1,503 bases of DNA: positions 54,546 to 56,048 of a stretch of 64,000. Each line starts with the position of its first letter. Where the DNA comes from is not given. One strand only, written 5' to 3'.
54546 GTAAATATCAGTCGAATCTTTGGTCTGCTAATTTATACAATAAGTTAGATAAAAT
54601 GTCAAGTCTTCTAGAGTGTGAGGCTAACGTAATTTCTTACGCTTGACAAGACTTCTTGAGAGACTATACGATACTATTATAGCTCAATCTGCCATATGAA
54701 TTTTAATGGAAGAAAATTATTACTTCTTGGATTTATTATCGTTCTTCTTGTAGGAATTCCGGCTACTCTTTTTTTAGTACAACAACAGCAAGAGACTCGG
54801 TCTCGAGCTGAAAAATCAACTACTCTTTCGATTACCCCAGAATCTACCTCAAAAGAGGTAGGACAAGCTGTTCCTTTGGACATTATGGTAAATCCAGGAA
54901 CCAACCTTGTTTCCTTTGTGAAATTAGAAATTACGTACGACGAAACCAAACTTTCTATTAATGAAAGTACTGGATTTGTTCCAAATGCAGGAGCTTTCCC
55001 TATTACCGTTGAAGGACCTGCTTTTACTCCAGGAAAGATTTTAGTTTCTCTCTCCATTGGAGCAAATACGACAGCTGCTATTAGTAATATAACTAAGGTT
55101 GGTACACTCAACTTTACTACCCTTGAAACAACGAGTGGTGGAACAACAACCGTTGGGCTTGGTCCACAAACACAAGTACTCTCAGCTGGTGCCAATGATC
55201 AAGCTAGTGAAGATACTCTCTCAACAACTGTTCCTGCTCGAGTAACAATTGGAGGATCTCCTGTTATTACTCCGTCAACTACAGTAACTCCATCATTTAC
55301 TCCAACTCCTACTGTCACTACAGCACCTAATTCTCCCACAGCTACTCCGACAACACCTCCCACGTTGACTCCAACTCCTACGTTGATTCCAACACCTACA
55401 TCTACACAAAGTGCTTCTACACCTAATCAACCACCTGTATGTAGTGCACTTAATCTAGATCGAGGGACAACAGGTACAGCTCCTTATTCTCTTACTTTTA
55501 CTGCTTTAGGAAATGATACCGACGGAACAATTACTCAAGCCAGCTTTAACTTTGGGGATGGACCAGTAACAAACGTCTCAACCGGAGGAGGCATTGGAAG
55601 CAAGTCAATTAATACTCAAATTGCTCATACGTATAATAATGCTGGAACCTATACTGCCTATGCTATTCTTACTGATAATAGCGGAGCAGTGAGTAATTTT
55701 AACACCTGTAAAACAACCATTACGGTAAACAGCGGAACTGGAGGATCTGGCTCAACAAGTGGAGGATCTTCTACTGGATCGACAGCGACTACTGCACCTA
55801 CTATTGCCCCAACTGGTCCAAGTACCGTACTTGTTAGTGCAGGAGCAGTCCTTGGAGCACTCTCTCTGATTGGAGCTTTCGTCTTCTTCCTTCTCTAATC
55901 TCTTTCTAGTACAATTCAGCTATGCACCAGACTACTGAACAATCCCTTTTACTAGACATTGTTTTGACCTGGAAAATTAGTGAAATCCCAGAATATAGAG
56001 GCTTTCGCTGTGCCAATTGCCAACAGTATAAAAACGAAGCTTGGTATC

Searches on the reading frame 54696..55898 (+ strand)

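Call 92: search_protein_families(library=pfam, proteins=[window:54696-55898:+], max_evalue=0.001)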
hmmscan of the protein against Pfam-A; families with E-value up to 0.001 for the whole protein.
window:54696-55898:+ (400 aa): 2 families
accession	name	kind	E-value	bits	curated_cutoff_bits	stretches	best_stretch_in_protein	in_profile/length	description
PF00801.26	PKD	-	2e-08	34.5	23.5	1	259-333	10-73/80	PKD domain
PF18911.6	PKD_4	-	8.4e-08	32.6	27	1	245-341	2-84/85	PKD domain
